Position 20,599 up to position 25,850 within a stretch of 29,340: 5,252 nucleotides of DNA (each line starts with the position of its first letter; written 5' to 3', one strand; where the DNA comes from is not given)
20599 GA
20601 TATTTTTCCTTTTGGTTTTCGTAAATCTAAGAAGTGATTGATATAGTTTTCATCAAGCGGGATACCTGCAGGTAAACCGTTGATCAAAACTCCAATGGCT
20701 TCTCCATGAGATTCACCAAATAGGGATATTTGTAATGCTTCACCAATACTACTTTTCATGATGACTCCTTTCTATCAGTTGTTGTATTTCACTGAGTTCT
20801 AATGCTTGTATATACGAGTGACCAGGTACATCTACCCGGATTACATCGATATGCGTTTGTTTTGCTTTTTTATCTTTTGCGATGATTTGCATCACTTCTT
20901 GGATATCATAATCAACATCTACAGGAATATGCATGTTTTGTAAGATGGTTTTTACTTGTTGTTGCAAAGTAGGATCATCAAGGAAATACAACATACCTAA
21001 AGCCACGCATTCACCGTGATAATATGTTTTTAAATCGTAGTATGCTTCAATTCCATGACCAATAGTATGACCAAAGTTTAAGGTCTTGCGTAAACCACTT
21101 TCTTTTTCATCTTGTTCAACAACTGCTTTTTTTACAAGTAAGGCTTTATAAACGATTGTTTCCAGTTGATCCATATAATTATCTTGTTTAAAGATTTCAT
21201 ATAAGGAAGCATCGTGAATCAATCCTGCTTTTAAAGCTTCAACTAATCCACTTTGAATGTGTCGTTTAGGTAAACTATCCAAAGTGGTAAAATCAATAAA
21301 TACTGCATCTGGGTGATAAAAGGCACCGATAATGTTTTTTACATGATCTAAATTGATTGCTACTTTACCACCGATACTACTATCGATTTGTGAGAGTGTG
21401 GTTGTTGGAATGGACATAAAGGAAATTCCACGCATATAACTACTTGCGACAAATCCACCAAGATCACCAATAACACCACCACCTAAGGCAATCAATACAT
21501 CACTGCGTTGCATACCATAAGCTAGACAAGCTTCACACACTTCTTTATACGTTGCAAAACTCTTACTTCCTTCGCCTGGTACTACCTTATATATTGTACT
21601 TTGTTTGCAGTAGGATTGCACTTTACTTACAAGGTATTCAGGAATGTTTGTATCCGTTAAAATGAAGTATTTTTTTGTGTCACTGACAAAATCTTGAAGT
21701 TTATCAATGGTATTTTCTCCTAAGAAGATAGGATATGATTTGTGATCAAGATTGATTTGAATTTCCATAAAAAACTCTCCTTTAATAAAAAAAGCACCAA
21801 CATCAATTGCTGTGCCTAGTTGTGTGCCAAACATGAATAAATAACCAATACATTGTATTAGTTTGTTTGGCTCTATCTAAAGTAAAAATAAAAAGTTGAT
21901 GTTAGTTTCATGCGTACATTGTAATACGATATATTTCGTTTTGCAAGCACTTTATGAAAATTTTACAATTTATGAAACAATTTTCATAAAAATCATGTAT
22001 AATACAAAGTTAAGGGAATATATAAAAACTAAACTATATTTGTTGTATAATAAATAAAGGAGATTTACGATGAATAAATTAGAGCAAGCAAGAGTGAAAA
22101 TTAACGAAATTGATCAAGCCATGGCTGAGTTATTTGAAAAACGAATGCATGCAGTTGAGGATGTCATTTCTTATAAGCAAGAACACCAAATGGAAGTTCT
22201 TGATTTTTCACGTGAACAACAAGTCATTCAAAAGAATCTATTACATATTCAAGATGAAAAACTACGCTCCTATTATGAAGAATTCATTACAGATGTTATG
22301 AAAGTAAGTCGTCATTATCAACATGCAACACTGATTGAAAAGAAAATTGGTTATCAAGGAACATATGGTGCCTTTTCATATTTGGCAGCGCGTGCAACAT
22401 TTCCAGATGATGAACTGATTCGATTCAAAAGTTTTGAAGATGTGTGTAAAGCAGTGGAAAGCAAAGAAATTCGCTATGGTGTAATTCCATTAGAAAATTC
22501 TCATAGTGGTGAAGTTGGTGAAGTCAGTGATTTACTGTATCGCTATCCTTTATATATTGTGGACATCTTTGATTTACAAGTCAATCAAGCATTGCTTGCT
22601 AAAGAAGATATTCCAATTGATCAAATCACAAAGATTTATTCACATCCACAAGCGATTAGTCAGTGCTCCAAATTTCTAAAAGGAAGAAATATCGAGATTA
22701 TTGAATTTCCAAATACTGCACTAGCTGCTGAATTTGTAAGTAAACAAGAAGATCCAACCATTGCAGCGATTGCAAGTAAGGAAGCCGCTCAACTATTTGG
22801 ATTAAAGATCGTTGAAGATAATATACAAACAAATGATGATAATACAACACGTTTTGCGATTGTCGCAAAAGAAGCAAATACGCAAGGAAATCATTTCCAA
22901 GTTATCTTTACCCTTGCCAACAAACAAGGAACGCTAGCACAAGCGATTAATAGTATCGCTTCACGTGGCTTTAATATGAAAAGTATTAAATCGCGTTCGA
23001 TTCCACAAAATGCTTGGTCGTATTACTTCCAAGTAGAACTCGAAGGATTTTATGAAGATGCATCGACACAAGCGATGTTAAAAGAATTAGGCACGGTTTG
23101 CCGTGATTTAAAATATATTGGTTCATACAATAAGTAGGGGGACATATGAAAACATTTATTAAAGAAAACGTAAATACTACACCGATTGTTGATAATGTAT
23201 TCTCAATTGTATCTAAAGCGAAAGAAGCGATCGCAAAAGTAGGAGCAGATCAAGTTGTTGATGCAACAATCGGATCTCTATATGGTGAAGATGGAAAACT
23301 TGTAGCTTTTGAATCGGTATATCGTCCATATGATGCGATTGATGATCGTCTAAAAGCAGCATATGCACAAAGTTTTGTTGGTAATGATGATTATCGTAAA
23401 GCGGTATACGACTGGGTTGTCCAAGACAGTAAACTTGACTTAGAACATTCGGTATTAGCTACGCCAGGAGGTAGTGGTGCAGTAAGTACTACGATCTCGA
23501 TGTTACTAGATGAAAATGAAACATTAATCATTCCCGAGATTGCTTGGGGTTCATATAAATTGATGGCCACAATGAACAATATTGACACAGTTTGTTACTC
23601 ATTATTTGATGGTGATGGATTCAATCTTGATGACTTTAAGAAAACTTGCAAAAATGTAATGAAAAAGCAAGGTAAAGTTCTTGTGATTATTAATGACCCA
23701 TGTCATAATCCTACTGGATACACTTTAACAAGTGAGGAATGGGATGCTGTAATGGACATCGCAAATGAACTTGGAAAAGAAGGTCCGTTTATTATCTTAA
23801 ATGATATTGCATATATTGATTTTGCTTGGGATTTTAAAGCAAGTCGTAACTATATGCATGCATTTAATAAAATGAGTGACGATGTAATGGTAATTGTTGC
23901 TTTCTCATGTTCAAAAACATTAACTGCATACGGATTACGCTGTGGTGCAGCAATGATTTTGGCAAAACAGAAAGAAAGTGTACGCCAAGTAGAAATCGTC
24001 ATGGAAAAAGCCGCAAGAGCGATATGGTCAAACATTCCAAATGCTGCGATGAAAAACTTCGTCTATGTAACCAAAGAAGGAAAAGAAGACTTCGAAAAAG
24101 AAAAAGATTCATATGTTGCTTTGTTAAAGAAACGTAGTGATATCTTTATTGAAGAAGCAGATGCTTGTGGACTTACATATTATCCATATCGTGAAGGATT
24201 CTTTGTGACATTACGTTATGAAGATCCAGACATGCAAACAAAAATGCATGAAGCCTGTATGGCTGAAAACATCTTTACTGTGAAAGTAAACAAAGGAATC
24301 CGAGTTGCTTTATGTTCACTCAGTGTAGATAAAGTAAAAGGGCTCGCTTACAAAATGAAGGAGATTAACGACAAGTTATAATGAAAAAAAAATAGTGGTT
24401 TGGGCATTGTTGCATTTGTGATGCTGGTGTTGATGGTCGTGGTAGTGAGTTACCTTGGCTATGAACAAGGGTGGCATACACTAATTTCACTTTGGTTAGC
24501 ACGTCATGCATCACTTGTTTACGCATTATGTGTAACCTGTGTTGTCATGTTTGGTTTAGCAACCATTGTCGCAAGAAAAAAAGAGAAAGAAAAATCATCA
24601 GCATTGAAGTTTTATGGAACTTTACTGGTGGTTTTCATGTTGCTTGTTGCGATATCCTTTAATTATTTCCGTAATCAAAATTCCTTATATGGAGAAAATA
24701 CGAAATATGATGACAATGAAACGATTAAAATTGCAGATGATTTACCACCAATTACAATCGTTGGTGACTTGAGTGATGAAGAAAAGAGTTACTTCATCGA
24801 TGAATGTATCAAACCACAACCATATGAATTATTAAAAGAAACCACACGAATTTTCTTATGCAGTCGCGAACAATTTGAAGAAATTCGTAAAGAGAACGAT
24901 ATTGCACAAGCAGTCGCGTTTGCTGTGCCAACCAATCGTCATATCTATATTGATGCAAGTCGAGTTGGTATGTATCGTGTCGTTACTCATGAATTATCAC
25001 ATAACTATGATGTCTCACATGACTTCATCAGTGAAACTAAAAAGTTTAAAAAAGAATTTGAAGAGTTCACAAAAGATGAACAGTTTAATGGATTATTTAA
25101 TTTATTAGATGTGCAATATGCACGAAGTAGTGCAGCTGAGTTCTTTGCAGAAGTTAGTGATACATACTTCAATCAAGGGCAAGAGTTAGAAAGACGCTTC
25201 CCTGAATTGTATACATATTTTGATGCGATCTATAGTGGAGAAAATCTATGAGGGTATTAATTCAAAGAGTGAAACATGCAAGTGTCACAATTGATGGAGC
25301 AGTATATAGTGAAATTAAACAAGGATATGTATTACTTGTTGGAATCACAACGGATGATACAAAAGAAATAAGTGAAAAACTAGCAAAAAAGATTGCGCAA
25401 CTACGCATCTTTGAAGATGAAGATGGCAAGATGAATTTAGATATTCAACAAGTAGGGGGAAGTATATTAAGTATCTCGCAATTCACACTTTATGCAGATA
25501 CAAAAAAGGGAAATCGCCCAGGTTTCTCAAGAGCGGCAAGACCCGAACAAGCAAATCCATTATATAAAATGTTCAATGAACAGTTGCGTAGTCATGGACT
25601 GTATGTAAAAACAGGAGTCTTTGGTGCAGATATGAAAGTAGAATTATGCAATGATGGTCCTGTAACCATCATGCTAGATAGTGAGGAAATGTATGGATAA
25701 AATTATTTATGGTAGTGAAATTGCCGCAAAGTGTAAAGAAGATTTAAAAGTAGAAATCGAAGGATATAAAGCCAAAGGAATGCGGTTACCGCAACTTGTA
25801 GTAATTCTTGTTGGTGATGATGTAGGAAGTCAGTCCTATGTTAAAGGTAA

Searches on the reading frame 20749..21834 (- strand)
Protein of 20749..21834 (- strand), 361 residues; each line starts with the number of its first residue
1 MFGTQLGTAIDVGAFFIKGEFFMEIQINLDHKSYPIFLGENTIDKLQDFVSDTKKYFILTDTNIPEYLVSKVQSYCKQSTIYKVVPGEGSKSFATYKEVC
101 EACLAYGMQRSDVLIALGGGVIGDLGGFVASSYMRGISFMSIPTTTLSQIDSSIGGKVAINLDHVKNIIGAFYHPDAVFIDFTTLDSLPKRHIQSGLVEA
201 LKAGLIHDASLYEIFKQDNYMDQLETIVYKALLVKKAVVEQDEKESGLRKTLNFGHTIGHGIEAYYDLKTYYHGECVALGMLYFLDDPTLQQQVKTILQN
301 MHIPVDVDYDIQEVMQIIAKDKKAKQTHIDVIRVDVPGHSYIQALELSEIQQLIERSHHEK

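Call 71: search_protein_families(library=pfam, proteins=[window:20749-21834:-], max_evalue=0.00001)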
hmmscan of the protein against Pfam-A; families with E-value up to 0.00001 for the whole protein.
window:20749-21834:- (361 aa): 4 families
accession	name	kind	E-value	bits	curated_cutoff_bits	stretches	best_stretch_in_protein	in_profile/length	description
PF01761.26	DHQ_synthase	-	6.7e-44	148.7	24.2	1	83-194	3-114/115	3-dehydroquinate synthase N-terminal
PF24621.2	DHQS_C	-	5.9e-30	104.6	27.6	1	196-324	1-144/144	3-dehydroquinate synthase C-terminal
PF13685.12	Fe-ADH_2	-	5.5e-12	46.4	28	1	39-185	3-145/149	Iron-containing alcohol dehydrogenase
PF00465.25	Fe-ADH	-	2.3e-07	31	31.3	1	36-145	4-130/168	Iron-containing alcohol dehydrogenase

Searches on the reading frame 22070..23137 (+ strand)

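Call 71: search_protein_families(library=pfam, proteins=[window:22070-23137:+], max_evalue=0.00001)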
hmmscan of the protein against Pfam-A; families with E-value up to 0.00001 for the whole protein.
window:22070-23137:+ (355 aa): 2 families
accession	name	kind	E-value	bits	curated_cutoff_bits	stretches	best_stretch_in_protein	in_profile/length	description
PF00800.23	PDT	-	7.2e-57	192.6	25.2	1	93-269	1-180/181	Prephenate dehydratase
PF01817.26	CM_2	-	1.1e-15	58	27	1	8-85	2-80/80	Chorismate mutase type II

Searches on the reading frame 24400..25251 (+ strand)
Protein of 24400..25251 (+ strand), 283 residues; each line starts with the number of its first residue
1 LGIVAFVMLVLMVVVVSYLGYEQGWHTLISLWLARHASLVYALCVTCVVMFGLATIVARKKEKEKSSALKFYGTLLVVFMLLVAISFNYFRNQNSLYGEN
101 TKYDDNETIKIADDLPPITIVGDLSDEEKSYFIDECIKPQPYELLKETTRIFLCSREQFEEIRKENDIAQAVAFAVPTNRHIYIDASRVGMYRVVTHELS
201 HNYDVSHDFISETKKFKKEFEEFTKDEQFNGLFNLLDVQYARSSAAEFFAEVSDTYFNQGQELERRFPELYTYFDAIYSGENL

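Call 71: search_protein_families(library=pfam, proteins=[window:24400-25251:+], max_evalue=0.00001)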
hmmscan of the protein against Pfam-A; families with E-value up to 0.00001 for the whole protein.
window:24400-25251:+ (283 aa): 1 family
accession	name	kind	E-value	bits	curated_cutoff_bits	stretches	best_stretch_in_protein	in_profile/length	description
PF06167.18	Peptidase_M90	-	3.4e-08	33.8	26.2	1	214-278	182-242/243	Glucose-regulated metallo-peptidase M90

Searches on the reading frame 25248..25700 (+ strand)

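Call 71: search_protein_families(library=pfam, proteins=[window:25248-25700:+], max_evalue=0.00001)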
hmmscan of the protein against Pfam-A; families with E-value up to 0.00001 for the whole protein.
window:25248-25700:+ (150 aa): 1 family
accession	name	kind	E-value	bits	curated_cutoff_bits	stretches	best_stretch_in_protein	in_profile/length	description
PF02580.21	Tyr_Deacylase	-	1.4e-60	204.2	25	1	2-144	1-144/144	D-Tyr-tRNA(Tyr) deacylase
